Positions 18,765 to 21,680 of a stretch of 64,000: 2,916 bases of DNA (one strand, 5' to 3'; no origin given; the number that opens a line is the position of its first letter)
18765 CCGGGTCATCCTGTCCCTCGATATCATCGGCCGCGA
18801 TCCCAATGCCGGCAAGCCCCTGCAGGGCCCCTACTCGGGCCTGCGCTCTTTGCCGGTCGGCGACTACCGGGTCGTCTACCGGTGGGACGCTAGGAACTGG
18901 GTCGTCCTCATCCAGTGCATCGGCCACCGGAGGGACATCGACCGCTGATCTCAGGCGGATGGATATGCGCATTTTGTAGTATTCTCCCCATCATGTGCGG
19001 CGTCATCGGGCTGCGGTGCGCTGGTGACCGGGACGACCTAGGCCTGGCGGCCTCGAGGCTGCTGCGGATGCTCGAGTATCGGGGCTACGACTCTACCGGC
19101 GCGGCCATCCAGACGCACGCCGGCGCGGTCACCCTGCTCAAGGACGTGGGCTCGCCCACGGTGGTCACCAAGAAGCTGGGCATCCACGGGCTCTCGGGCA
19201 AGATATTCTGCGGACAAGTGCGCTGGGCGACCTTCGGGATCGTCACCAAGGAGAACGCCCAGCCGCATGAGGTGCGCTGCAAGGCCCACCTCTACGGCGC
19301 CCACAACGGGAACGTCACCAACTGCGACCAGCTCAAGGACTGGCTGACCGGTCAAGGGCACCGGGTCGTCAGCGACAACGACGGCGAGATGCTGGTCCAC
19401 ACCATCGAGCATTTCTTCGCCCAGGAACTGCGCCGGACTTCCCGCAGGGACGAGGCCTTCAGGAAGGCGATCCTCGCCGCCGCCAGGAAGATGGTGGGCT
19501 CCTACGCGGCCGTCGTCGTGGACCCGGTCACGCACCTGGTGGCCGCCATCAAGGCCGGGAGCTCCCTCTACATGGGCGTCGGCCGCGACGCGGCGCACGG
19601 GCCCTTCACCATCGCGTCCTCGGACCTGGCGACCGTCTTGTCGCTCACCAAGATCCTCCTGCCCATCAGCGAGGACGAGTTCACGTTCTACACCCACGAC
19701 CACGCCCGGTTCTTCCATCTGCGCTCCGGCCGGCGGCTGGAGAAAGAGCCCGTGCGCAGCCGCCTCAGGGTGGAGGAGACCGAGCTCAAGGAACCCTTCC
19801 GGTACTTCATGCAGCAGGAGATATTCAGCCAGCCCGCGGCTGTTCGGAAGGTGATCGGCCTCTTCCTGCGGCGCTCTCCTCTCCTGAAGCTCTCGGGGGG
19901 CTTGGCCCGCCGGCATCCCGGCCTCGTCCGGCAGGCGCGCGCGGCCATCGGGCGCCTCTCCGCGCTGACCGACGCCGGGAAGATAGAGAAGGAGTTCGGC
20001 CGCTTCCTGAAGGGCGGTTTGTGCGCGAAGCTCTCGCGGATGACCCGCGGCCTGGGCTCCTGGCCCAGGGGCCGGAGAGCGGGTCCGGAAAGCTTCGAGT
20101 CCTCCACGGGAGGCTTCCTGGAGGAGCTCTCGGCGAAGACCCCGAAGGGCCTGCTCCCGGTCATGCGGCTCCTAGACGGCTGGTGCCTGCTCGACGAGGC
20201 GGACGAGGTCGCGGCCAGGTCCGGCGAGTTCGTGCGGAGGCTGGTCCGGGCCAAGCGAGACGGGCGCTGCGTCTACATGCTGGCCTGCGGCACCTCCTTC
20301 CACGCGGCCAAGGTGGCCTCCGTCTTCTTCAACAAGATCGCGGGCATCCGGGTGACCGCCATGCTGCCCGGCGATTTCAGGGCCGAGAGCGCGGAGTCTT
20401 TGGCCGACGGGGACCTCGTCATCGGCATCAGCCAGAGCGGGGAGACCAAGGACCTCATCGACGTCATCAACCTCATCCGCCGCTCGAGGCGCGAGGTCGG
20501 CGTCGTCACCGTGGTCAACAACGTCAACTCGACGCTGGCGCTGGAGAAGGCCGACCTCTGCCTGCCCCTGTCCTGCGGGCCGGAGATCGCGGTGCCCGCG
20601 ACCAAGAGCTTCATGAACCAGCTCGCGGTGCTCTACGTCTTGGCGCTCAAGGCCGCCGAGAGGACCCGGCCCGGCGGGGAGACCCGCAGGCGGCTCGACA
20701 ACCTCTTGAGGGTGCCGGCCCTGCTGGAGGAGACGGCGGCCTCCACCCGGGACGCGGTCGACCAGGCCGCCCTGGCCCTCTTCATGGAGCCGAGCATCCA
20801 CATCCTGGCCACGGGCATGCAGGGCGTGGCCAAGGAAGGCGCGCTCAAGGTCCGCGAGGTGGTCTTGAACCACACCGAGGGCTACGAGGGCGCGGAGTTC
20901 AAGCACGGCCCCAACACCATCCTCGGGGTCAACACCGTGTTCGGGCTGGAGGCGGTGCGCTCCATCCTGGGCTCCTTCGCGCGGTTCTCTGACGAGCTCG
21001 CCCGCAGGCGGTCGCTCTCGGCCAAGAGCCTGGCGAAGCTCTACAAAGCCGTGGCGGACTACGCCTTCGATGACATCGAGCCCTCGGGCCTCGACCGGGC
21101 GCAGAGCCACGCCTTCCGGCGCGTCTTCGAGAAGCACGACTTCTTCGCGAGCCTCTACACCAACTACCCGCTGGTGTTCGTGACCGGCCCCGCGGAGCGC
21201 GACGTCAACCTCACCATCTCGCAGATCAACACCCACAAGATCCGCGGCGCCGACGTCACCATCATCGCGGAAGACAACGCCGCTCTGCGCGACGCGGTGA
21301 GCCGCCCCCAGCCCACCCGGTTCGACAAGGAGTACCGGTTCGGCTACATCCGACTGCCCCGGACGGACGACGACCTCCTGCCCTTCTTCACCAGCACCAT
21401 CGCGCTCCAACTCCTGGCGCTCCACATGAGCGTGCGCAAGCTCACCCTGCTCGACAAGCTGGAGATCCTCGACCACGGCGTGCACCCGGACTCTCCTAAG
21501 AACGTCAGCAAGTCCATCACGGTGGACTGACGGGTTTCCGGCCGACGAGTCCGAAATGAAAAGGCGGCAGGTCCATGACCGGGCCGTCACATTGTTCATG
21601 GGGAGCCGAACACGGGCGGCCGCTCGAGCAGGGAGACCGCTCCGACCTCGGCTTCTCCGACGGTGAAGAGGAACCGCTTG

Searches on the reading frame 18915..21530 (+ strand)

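Call 14: search_protein_families(library=pfam, proteins=[window:18915-21530:+], max_evalue=0.01)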
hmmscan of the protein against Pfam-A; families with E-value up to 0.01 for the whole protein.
window:18915-21530:+ (871 aa): 4 families
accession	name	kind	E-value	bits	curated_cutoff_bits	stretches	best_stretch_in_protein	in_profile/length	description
PF01380.27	SIS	-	1.3e-23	83.7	25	1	453-578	8-130/131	SIS domain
PF13522.11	GATase_6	-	1e-09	39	27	1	94-188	9-98/130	Glutamine amidotransferase domain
PF13537.11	GATase_7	-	5.8e-06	26.8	25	1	110-211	8-93/123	Glutamine amidotransferase domain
PF19808.4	DUF6291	-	0.0058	17.2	27.2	0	700-735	14-48/79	Family of unknown function (DUF6291)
